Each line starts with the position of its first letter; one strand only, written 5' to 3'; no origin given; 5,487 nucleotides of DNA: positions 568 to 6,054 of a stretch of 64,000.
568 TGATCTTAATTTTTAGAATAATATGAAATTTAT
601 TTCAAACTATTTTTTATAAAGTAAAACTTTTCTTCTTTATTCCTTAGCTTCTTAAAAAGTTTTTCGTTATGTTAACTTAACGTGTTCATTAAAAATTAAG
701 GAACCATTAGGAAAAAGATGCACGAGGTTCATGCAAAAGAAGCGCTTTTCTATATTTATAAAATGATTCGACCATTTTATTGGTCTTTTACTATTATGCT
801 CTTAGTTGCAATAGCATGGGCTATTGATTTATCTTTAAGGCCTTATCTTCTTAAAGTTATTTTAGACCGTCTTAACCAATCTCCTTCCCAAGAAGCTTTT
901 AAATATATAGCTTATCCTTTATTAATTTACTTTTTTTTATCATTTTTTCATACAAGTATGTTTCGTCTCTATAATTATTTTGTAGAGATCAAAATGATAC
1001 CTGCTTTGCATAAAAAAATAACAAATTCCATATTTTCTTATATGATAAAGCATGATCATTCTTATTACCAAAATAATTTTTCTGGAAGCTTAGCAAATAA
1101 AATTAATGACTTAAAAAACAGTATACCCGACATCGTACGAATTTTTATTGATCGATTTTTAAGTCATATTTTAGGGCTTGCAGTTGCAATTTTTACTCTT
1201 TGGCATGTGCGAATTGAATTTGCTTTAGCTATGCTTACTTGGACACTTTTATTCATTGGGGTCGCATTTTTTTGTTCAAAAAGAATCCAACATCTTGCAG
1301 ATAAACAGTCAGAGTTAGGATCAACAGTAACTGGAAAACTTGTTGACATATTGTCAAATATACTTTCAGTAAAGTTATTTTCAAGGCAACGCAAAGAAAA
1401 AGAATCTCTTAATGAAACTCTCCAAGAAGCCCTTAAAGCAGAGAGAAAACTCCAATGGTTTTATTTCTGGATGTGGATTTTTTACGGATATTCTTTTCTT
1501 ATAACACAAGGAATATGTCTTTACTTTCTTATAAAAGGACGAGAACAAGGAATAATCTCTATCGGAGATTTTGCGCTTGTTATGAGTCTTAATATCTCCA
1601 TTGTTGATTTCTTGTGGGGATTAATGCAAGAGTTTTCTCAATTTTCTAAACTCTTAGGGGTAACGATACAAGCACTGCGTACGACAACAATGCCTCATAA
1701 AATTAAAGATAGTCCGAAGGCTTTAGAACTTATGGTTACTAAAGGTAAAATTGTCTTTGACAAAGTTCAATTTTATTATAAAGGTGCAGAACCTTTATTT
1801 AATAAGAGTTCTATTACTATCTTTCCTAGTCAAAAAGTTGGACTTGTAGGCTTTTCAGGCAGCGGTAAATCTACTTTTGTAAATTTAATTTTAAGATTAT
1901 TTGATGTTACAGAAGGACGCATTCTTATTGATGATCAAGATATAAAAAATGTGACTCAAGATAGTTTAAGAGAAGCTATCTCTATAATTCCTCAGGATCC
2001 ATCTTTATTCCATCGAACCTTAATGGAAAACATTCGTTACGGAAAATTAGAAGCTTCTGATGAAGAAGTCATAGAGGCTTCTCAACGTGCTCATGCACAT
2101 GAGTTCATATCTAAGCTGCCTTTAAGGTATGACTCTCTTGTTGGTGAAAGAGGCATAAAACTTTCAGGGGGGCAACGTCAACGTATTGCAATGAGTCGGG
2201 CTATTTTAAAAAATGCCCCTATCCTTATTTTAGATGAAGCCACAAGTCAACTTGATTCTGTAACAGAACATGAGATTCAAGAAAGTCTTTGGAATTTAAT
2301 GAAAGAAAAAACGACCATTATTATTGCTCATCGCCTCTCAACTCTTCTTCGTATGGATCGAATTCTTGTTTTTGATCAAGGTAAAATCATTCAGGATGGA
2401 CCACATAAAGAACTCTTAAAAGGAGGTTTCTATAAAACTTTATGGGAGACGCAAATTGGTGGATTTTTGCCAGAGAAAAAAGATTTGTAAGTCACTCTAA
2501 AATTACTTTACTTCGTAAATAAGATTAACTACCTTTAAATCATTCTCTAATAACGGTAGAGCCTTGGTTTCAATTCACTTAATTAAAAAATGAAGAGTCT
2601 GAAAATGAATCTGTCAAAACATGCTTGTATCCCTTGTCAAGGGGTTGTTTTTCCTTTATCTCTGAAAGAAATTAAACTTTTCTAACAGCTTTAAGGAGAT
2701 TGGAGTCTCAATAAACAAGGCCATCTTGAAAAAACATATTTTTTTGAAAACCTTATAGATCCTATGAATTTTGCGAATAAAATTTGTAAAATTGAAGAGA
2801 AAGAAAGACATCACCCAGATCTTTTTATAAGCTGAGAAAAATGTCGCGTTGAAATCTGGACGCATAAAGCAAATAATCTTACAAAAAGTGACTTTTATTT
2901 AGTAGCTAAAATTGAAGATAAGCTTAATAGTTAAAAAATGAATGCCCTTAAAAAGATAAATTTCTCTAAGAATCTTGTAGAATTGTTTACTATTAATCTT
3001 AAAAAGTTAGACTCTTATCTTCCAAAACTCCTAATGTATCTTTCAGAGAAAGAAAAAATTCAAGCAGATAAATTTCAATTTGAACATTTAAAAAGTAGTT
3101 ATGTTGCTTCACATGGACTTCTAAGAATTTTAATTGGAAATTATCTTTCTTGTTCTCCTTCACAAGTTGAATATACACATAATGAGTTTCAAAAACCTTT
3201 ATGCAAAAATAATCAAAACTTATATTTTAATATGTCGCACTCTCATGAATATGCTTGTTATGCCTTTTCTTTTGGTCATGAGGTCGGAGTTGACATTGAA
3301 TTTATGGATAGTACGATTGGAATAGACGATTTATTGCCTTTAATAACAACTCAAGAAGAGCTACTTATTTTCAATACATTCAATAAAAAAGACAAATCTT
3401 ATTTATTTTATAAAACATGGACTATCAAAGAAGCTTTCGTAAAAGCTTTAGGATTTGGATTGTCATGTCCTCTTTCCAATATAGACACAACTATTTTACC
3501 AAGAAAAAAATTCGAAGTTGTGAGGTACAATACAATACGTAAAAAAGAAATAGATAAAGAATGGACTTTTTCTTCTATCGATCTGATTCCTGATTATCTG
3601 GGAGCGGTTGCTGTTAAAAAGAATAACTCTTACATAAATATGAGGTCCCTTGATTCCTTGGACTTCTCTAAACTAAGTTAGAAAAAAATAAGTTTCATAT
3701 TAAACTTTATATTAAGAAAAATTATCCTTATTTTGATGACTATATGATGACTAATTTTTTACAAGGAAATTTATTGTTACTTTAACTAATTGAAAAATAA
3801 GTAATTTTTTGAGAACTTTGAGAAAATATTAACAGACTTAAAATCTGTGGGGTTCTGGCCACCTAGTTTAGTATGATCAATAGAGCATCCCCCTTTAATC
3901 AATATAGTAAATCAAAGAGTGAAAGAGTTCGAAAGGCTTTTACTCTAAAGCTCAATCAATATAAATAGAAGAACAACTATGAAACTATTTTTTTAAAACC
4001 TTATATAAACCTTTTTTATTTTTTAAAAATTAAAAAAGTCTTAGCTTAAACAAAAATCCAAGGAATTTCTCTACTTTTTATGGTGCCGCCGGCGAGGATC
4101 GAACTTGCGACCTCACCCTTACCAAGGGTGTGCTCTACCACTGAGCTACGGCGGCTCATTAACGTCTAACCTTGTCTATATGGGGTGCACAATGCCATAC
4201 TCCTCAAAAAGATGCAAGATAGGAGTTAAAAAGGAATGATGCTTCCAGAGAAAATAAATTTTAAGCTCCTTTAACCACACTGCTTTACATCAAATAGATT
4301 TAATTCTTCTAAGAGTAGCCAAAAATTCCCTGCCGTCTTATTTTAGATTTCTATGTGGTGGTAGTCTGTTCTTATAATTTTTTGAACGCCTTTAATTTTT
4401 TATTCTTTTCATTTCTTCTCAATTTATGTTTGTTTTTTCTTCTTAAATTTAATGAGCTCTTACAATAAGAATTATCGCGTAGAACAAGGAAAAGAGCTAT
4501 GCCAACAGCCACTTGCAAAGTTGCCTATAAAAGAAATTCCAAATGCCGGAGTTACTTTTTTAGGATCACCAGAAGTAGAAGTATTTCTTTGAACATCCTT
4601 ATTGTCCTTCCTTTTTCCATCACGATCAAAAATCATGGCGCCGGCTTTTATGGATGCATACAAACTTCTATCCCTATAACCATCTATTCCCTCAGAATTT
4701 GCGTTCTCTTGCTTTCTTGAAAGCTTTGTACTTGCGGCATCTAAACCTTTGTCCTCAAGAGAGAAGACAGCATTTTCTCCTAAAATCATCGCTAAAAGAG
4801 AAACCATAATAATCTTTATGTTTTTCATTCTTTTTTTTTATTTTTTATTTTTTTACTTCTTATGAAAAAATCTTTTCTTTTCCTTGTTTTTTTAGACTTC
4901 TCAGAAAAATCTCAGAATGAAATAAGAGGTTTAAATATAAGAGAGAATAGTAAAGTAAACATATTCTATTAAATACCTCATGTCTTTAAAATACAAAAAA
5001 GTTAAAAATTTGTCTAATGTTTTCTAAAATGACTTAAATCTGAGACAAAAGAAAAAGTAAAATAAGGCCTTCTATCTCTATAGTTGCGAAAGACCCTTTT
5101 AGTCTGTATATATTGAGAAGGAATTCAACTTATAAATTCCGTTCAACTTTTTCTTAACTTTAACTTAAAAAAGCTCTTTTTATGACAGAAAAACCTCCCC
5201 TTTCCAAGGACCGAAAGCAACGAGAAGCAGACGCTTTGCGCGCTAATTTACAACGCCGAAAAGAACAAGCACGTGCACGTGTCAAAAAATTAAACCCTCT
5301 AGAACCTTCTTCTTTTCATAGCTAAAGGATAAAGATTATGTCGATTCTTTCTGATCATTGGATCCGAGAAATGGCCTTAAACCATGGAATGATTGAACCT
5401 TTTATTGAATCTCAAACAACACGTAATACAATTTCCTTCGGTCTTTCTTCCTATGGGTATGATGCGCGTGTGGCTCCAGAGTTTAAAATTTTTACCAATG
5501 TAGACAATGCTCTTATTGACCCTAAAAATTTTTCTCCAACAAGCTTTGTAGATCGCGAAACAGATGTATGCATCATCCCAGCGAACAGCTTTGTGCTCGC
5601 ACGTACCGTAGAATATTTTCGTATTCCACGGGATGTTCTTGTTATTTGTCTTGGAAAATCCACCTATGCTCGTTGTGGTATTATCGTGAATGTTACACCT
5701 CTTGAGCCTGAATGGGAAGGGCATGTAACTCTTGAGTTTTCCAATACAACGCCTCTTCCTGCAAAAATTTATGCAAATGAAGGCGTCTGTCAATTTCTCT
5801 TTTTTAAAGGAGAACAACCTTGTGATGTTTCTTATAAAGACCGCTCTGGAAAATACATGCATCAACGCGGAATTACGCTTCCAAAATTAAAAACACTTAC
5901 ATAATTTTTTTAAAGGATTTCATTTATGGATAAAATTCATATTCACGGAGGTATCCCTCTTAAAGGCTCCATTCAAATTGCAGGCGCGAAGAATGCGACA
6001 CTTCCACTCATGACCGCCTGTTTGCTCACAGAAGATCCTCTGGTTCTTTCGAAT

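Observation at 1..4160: Tail of a nonribosomal-peptide-type biosynthetic cluster (HPPD/HmaS-like, MbtH, ABC exporter, Sfp-type PPTase) ending at tRNA-Thr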

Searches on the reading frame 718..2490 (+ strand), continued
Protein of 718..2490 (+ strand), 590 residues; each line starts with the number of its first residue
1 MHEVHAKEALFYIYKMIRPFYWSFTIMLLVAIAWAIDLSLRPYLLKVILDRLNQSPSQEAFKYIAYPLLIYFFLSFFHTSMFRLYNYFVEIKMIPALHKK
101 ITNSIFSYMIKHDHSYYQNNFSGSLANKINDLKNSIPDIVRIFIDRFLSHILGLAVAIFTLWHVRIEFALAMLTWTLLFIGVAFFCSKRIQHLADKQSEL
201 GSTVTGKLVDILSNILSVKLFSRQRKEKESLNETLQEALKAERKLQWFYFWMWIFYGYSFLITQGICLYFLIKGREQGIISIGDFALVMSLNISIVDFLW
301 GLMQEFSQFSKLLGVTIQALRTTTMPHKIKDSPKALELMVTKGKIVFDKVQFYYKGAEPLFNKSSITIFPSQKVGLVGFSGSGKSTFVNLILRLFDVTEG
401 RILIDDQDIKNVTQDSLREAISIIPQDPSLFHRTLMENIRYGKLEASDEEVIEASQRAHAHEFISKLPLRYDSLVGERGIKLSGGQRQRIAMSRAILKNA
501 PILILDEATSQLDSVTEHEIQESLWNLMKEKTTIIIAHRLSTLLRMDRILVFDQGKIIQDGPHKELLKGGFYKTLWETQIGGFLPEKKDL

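Call 28: find_encoding_contigs(protein=P0005, flank=10000, max_places=2)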
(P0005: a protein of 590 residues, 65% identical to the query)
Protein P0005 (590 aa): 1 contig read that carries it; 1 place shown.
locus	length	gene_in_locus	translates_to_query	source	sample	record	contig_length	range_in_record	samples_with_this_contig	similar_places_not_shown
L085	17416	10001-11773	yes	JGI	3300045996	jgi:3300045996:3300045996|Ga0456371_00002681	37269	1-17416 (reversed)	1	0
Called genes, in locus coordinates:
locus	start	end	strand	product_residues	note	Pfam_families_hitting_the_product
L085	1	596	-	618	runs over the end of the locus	PF12860:PAS_7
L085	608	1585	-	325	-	PF08240:ADH_N, PF00107:ADH_zinc_N, PF13602:ADH_zinc_N_2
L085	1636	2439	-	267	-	PF11967:RecO_N (weak), PF02565:RecO_C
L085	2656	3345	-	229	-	PF01311:Bac_export_1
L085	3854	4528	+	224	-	PF12796:Ank_2, PF00023:Ank (faint), PF13606:Ank_3 (faint), PF13637:Ank_4 (faint)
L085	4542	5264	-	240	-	PF00119:ATP-synt_A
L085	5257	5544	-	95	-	PF09527:ATPase_gene1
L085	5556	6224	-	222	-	PF00702:Hydrolase, PF13419:HAD_2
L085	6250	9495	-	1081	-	PF00873:ACR_tran, PF03176:MMPL (faint)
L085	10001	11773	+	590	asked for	PF00664:ABC_membrane, PF02463:SMC_N (weak), PF00005:ABC_tran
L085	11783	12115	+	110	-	PF04993:TfoX_N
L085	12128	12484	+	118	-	PF02962:CHMI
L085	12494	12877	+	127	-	PF03819:MazG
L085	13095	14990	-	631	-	PF02518:HATPase_c (weak), PF13589:HATPase_c_3, PF00183:HSP90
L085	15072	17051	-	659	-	-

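Call 61: search_protein_families(library=pfam, proteins=[L081:421-2244:-], max_evalue=0.00001)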
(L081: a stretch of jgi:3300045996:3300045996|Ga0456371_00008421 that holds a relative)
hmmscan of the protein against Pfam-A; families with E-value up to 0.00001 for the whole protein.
L081:421-2244:- (607 aa): 2 families
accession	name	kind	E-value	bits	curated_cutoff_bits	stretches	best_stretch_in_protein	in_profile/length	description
PF00501.34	AMP-binding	-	4.2e-59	200.7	29.9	1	12-357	1-384/384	AMP-binding enzyme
PF00550.31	PP-binding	-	8.8e-13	48.8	20.8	1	523-583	4-66/67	Phosphopantetheine attachment site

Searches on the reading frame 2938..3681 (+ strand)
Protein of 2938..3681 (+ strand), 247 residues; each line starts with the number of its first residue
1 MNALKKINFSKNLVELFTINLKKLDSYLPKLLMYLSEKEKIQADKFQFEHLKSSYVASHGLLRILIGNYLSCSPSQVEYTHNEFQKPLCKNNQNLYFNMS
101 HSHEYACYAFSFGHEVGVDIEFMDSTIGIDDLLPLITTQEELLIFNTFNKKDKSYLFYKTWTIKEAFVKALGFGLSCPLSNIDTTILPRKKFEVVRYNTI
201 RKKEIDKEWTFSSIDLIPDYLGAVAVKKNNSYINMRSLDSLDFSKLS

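Call 6: search_protein_families(library=pfam, proteins=[window:2938-3681:+], max_evalue=0.01)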
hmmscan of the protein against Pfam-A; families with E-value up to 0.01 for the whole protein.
window:2938-3681:+ (247 aa): 2 families
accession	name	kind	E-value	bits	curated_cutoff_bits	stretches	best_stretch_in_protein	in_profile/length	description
PF01648.25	ACPS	-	4e-15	56.3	25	1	116-224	2-110/111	4'-phosphopantetheinyl transferase superfamily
PF22624.1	AASDHPPT_N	-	2e-07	31.6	27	1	31-109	13-96/100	4'-phosphopantetheinyl transferase, N-terminal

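Call 7: search_protein_families(library=ncbifam, proteins=[window:2938-3681:+], max_evalue=0.01)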
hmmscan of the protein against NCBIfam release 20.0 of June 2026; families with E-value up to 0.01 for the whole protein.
window:2938-3681:+ (247 aa): 7 families
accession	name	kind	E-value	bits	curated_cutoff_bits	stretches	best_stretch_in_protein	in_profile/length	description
NF042922.1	4PPT_HetI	equivalog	3.5e-34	118.2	370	1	4-231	9-229/235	4'-phosphopantetheinyl transferase HetI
NF047349.1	4PPT_AusB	equivalog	1.3e-15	57.4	225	1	26-185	11-162/205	aureusimine biosynthesis 4'-phosphopantetheinyl transferase AusB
NF007676.0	PRK10351.1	equivalog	1.3e-11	44.4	174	1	63-172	38-144/195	4'-phosphopantetheinyl transferase AcpT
TIGR00556.1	pantethn_trn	domain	1.8e-07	31.3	45.35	1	115-191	4-85/128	phosphopantetheine--protein transferase domain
TIGR00516.1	acpS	equivalog_domain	0.00031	21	59.8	1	132-187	26-79/125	holo-ACP synthase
NF011253.0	PRK14659.1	equivalog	0.0017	18.9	156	1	136-186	30-81/123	holo-[acyl-carrier-protein] synthase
NF011250.0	PRK14656.1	equivalog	0.0066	16.5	175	0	149-183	41-75/126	holo-[acyl-carrier-protein] synthase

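Call 9: find_encoding_contigs(protein=window:2938-3681:+, flank=10000, max_places=6)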
Protein window:2938-3681:+ (247 aa): no gene with exactly this product is on record in the collection.

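Call 24: search_protein_families(library=pfam, proteins=[L082:7999-9894:+, L082:3354-3692:-], max_evalue=0.0001)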
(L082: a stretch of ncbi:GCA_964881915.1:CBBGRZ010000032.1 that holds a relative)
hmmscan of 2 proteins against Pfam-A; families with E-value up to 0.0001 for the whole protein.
L082:7999-9894:+ (632 aa): 3 families
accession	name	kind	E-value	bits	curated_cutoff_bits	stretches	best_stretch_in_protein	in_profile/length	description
PF00551.24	Formyl_trans_N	-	2.6e-14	53.8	26.1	1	80-156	90-166/181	Formyl transferase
PF02911.23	Formyl_trans_C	-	2e-05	25.2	21.1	1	205-286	7-83/100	Formyl transferase, C-terminal domain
PF00668.25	Condensation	-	2.2e-05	23.8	30.6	0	544-583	417-456/456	Condensation domain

L082:3354-3692:- (112 aa): 1 family
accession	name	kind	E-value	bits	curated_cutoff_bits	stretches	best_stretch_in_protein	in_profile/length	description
PF01329.24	Pterin_4a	-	2.1e-26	92.3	26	1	17-106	2-90/91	Pterin 4 alpha carbinolamine dehydratase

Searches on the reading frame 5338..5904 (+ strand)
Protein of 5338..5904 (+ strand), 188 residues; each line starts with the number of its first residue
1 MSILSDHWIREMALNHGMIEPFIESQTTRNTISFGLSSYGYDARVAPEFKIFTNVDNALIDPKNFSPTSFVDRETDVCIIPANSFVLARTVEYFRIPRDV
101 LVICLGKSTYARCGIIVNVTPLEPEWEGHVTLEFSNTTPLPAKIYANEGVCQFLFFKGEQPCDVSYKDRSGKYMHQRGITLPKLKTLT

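Call 6: search_protein_families(library=pfam, proteins=[window:5338-5904:+], max_evalue=0.01)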
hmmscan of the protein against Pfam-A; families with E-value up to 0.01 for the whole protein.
window:5338-5904:+ (188 aa): 1 family
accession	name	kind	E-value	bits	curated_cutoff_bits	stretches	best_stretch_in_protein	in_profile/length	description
PF22769.1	DCD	-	4.4e-34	118.2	27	1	3-157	1-152/153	dCTP deaminase-like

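Call 14: find_encoding_contigs(protein=window:5338-5904:+, flank=10000, max_places=4)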
Protein window:5338-5904:+ (188 aa): no gene with exactly this product is on record in the collection.

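Call 24: search_protein_families(library=pfam, proteins=[L082:7999-9894:+, L082:3354-3692:-], max_evalue=0.0001)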
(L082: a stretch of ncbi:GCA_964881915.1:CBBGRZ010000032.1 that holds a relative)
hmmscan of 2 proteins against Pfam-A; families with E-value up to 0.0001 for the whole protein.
L082:7999-9894:+ (632 aa): 3 families
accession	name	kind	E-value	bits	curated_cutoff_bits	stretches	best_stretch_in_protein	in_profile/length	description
PF00551.24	Formyl_trans_N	-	2.6e-14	53.8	26.1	1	80-156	90-166/181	Formyl transferase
PF02911.23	Formyl_trans_C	-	2e-05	25.2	21.1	1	205-286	7-83/100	Formyl transferase, C-terminal domain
PF00668.25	Condensation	-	2.2e-05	23.8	30.6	0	544-583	417-456/456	Condensation domain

L082:3354-3692:- (112 aa): 1 family
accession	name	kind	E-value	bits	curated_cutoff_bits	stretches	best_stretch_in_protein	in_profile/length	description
PF01329.24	Pterin_4a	-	2.1e-26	92.3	26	1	17-106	2-90/91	Pterin 4 alpha carbinolamine dehydratase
